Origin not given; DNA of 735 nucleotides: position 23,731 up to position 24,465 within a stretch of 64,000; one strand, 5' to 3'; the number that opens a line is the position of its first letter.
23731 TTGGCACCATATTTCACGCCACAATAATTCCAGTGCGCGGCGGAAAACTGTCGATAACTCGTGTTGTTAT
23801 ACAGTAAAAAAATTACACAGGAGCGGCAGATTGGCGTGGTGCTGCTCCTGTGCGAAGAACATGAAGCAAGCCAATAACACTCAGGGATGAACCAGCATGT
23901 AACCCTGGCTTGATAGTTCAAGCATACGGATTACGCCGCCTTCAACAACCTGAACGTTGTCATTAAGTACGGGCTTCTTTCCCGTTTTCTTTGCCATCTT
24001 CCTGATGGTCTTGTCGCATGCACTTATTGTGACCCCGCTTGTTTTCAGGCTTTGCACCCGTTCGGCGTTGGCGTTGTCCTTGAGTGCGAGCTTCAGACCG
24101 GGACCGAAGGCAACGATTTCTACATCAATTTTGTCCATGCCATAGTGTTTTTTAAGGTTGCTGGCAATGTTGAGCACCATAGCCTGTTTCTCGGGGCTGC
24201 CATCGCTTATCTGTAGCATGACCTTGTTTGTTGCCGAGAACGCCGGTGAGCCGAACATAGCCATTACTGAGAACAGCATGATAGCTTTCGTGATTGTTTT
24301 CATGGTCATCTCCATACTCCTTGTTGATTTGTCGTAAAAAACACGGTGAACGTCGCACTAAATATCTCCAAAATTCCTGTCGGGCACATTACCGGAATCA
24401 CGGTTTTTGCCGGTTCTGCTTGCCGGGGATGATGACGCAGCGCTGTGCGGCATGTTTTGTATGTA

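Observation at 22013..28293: Regulator-linked cluster of exported proteins: ankyrin repeats, DsrE-like, UshA-like phosphoesterase, and a divergent double-thioredoxin protein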

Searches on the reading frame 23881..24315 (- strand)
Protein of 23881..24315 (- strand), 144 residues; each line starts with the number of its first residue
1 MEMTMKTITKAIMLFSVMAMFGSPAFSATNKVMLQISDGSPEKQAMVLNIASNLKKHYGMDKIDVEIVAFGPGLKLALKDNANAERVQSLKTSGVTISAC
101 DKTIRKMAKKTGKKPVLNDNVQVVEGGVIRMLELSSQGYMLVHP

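Call 3: search_protein_families(library=pfam, proteins=[window:23881-24315:-], max_evalue=0.01)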
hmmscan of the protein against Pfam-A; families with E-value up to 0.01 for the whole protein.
window:23881-24315:- (144 aa): 1 family
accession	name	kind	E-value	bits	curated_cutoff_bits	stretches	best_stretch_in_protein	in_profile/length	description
PF02635.20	DsrE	-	2.6e-05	24.8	22.7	1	31-142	2-114/116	DsrE/DsrF-like family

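Call 4: search_protein_families(library=ncbifam, proteins=[window:23881-24315:-], max_evalue=0.01)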
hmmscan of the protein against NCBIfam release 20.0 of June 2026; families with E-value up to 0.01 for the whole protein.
window:23881-24315:- (144 aa): 1 family
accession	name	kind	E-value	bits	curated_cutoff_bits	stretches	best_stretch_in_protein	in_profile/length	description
TIGR02052.1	MerP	equivalog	0.0091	16.5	92.55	0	5-66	1-57/92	mercury resistance system periplasmic binding protein MerP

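Call 29: search_solved_structures(query=window:23881-24315:-, max_evalue=10, show_alignments=3)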
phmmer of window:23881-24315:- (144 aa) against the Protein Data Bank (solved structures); distinct sequences matched with E-value up to 10: 4.
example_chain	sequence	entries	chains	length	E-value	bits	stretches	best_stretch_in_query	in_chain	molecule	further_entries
1l1s_A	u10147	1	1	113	2.8e-05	27.6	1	43-144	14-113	hypothetical protein MTH1491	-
2pd2_A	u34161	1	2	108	0.0098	19.4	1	31-140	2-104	Hypothetical protein ST0148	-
8uja_A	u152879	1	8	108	0.081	16.4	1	31-140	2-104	T33-fn10: engineered DrsE like sulfur reductase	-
2fb6_A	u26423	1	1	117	0.4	14.1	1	25-103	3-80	conserved hypothetical protein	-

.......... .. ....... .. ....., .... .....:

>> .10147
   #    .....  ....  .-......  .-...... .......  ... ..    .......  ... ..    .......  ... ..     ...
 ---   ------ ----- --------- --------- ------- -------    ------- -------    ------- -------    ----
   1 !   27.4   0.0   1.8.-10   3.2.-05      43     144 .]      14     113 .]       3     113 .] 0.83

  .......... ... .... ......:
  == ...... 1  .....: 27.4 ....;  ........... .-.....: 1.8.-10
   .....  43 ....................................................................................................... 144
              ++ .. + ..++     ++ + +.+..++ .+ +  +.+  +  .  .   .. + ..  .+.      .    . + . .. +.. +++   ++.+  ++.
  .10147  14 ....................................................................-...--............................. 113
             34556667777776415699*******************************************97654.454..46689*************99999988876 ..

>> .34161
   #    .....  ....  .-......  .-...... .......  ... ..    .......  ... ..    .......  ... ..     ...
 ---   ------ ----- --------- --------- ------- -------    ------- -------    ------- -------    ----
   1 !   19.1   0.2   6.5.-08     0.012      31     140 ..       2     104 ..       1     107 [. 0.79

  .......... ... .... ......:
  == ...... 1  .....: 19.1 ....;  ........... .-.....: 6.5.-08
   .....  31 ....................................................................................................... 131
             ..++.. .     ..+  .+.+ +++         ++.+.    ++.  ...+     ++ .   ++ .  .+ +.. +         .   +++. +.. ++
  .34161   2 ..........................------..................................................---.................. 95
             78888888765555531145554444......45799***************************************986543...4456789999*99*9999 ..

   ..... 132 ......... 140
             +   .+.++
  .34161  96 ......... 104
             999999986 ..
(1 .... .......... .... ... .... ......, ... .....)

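Call 52: find_homologous_proteins(query=window:23881-24315:-, max_evalue=0.00001)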
Query window:23881-24315:- (144 aa): 42 proteins with E <= 0.00001 among 55 candidates.
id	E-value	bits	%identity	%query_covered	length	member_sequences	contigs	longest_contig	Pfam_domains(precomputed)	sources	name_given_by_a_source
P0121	1.4e-82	292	100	97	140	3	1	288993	PF02635.21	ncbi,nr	ncbi:MAG: DsrE family protein [Gammaproteobacteria bacterium]|nr:DsrE family protein [Gammaproteobac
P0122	1.0e-40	157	53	99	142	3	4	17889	-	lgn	-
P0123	1.6e-38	150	50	100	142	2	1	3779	PF02635.21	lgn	-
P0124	4.2e-38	148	54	93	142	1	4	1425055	-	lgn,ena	-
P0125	2.0e-37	146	50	99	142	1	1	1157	-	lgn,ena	-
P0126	6.3e-37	144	55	99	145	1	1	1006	-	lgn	-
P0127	8.1e-37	144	51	97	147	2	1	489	-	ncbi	-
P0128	2.2e-36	143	53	92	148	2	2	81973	-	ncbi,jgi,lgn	-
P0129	3.4e-36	142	50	99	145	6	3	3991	-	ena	-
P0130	9.4e-36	141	55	83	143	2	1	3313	-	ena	-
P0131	1.3e-35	140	56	79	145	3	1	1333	-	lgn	-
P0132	3.2e-35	139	53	93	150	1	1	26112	-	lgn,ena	-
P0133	5.1e-35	138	57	81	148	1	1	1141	-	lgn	-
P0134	6.0e-35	138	51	97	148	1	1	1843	-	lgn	-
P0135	7.4e-35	138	59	79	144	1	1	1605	-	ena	-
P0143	6.9e-31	125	54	79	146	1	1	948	PF02635.21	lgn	-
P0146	2.7e-30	123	46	88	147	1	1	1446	PF02635.21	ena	-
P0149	1.1e-27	115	48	80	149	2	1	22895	PF02635.21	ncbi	-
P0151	2.7e-27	113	43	93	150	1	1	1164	PF02635.21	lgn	-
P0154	9.8e-26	108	48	85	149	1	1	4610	PF02635.21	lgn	-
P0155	5.4e-25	106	42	92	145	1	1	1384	PF02635.21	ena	-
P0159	1.3e-23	101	48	79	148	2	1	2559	PF02635.21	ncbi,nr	ncbi:MAG: DsrE family protein [Gammaproteobacteria bacterium]|nr:DsrE family protein [Gammaproteobac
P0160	3.3e-21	94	45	80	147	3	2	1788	PF02635.21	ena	-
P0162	2.1e-16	78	36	86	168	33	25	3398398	-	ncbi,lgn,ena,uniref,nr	ncbi:MAG: DsrE family protein [Gammaproteobacteria bacterium]|uniref:DsrE family protein n=1 Tax=Aci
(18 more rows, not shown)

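Call 53: find_encoding_contigs(protein=P0124, flank=7000, max_places=1)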
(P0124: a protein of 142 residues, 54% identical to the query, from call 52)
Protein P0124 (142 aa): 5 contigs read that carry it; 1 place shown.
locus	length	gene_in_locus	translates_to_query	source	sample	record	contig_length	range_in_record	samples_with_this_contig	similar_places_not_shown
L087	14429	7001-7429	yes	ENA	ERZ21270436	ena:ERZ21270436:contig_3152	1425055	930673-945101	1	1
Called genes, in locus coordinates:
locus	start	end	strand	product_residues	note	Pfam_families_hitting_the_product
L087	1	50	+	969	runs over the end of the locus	PF26549:Tricorn_N (faint), PF26550:Tricorn_2nd (weak)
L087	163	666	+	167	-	-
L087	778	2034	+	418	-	PF00180:Iso_dh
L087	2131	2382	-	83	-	PF00313:CSD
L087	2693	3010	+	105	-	PF02617:ClpS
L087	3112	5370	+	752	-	PF02861:Clp_N, PF00004:AAA, PF17871:AAA_lid_9, PF00004:AAA, PF07724:AAA_2, PF07728:AAA_5, PF13401:AAA_22 (weak), PF10431:ClpB_D2-small, +6 more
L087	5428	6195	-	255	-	-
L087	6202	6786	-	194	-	PF04542:Sigma70_r2, PF08281:Sigma70_r4_2, PF04545:Sigma70_r4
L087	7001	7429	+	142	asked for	-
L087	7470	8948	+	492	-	PF07396:Porin_O_P (faint)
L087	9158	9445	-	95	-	PF01176:eIF-1a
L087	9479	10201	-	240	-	PF04376:ATE_N, PF04377:ATE_C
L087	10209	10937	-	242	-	PF03588:Leu_Phe_trans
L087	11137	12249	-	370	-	PF00581:Rhodanese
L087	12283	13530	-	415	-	PF04143:Sulf_transp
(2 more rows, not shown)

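Call 54: find_encoding_contigs(protein=P0128, flank=7000, max_places=1)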
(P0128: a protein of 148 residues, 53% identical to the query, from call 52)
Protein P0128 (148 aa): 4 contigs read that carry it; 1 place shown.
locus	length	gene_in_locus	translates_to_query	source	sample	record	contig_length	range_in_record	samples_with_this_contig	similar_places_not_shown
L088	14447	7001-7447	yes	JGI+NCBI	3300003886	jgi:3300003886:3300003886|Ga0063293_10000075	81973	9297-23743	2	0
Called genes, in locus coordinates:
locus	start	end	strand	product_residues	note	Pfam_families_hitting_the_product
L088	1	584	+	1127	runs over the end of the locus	PF25800:FimV_N, PF13428:TPR_14 (faint), PF14559:TPR_19 (weak)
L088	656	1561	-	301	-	PF00581:Rhodanese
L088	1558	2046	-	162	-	PF00186:DHFR_1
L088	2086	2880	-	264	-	PF00303:Thymidylat_synt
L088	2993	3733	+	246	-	-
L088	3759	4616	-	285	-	PF00763:THF_DHG_CYH, PF02882:THF_DHG_CYH_C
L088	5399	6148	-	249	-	-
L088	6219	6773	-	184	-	PF04542:Sigma70_r2, PF08281:Sigma70_r4_2, PF04545:Sigma70_r4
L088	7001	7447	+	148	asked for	-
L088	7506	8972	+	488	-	-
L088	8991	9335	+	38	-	-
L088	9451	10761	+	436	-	PF05697:Trigger_N, PF00254:FKBP_C, PF05698:Trigger_C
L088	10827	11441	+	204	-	PF00574:CLP_protease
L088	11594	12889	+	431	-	PF06689:zf-C4_ClpX, PF00493:MCM (faint), PF01078:Mg_chelatase (faint), PF05496:RuvB_N (faint), PF00004:AAA, PF07724:AAA_2, PF07728:AAA_5 (weak), PF10431:ClpB_D2-small, +1 more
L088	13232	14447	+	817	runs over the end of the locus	PF02190:LON_substr_bdg, PF08298:AAA_PrkA (faint), PF00004:AAA, PF07728:AAA_5, PF22667:Lon_lid, PF05362:Lon_C, PF13541:ChlI (weak)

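Call 55: find_encoding_contigs(protein=P0162, flank=7000, max_places=2)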
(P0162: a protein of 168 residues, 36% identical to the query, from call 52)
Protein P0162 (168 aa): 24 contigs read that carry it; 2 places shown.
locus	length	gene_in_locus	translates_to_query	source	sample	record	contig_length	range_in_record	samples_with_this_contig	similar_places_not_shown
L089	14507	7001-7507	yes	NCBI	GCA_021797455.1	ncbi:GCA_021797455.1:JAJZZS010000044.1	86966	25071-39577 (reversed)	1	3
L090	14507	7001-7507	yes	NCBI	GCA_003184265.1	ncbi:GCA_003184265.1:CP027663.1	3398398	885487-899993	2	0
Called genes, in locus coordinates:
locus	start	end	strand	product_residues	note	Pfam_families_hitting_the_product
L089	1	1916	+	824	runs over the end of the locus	PF04760:IF2_N (weak), PF08364:IF2_assoc, PF04760:IF2_N, PF00009:GTP_EFTU, PF01926:MMR_HSR1, PF22042:EF-G_D2, PF11987:IF-2, PF03144:GTP_EFTU_D2, +2 more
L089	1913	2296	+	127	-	PF02033:RBFA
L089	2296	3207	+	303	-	PF01509:TruB_N, PF16198:TruB_C_2, PF09157:TruB-C_2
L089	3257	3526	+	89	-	PF00312:Ribosomal_S15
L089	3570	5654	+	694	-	PF01138:RNase_PH, PF03725:RNase_PH_C, PF03726:PNPase, PF01138:RNase_PH, PF00013:KH_1, PF00575:S1, PF23459:S1_RRP5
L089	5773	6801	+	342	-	PF13489:Methyltransf_23, PF24675:NpmA (weak), PF00891:Methyltransf_2, PF13847:Methyltransf_31, PF08241:Methyltransf_11, PF08242:Methyltransf_12, PF13649:Methyltransf_25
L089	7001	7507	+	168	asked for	-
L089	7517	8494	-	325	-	PF00561:Abhydrolase_1, PF12146:Hydrolase_4 (weak)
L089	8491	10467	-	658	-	PF16177:ACAS_N, PF00501:AMP-binding, PF13193:AMP-binding_C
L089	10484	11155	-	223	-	PF09335:VTT_dom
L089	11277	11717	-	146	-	PF21157:DksA_N, PF01258:zf-dskA_traR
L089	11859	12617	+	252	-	PF00702:Hydrolase, PF12710:HAD (weak), PF13419:HAD_2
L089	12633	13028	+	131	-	PF01242:PTPS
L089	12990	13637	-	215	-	PF00702:Hydrolase, PF12710:HAD, PF13419:HAD_2, PF13242:Hydrolase_like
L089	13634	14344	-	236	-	PF13489:Methyltransf_23, PF02353:CMAS, PF01209:Ubie_methyltran, PF06325:PrmA, PF13847:Methyltransf_31, PF08241:Methyltransf_11, PF08242:Methyltransf_12, PF13649:Methyltransf_25, +4 more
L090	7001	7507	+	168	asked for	-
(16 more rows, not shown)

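Call 96: predict_structure(alignment_id=A4)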
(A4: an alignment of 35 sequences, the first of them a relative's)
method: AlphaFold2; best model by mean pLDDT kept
length: 140 residues; sequences in the alignment: 35
mean_pLDDT: 91.4   pTM: 0.79
mean pLDDT of the five models: 91.4, 90.7, 90.0, 89.8, 88.2
residues with pLDDT >= 90: 113; 70-90: 13; 50-70: 14; < 50: 0
segments of 3 or more residues with pLDDT < 50: none
pLDDT, mean of each block of 10 residues (from residue 1): 66 69 86 96 98 96 97 96 96 98 96 96 97 94
secondary structure, 60 per line:
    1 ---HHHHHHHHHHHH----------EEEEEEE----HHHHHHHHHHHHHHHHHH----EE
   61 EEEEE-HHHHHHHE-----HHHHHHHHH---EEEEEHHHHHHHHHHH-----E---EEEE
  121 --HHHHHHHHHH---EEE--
elements in order: H4-15 E26-32 H37-54 E59-65 H67-73 H80-88 E92-96 H97-107 E117-120 H123-132 E136-138

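Call 98: fold_search(model_id=the predicted structure, library=pdb)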
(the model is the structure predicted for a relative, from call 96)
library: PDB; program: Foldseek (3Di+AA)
matches with E <= 10: 1392; with E <= 0.001: 4
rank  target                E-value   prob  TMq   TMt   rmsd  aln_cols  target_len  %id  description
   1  1l1s                  4.5e-09  1.00  0.72  0.90   1.6       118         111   22  Structure of Protein of Unknown Function MTH1491 from Methanobacterium thermoautotrophicum (released 2002-05-29)
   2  2pd2_A                1.1e-07  1.00  0.66  0.84   3.0       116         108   19  Crystal structure of (ST0148) conserved hypothetical from Sulfolobus Tokodaii Strain7 (released 2007-10-02)
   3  8uja_A                2.5e-07  1.00  0.70  0.89   2.6       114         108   22  T33-fn10 - Designed Tetrahedral Protein Cage Using Fragment-based Hydrogen Bond Networks (released 2024-03-06)
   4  2qs7_A                1.1e-04  1.00  0.62  0.63   3.4       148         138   18  CRYSTAL STRUCTURE OF a putative oxidoreductase of the DsrE/DsrF-like family (SSO1126) FROM SULFOLOBUS SOLFATARICUS P2  (released 2007-08-21)
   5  2fb6                  1.6e-03  1.00  0.60  0.71   4.7       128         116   19  Structure of Conserved Protein of Unknown Function BT1422 from Bacteroides thetaiotaomicron (released 2006-01-24)
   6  3pnx_B                1.9e-03  1.00  0.61  0.55   5.3       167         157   16  Crystal structure of a putative sulfurtransferase dsrE (Swol_2425) from Syntrophomonas wolfei str. Goettingen at 1.92  (released 2010-12-15)
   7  2hy5_C                3.7e-03  1.00  0.52  0.68   4.4       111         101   10  Crystal structure of DsrEFH (released 2006-09-19)
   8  9quu_A                1.2e-02  0.91  0.30  0.18   4.4        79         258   16  Triosephosphate isomerase of Rhodococcus sp. JG-3 (released 2025-05-14)
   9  9quu_B                1.7e-02  0.89  0.30  0.18   4.4        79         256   16  Triosephosphate isomerase of Rhodococcus sp. JG-3 (released 2025-05-14)
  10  9bui_b                2.0e-02  0.63  0.27  0.21  15.2       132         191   11  M1A Midnolin-Proteasome (with Ubl) (released 2025-06-11)
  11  3ta6_A                3.8e-02  0.84  0.31  0.19   4.2        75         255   13  Structure of Mycobacterium tuberculosis triosephosphate isomerase (released 2011-11-30)
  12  4y96_A                4.6e-02  0.84  0.31  0.19   3.9        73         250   19  Crystal structure of Triosephosphate Isomerase from Gemmata obscuriglobus (released 2015-07-15)
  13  3tao_B                4.6e-02  0.72  0.29  0.18   4.5        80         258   18  Structure of Mycobacterium tuberculosis triosephosphate isomerase bound to phosphoglycolohydroxamate (released 2011-11-30)
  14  3gvg_A                5.9e-02  0.72  0.30  0.18   4.3        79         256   16  Crystal structure of Triosephosphate isomerase from Mycobacterium tuberculosis (released 2009-04-14)
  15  3fg9_B                5.9e-02  0.35  0.29  0.29  11.2       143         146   11  The crystal structure of an universal stress protein UspA family protein from Lactobacillus plantarum WCFS1 (released 2008-12-23)
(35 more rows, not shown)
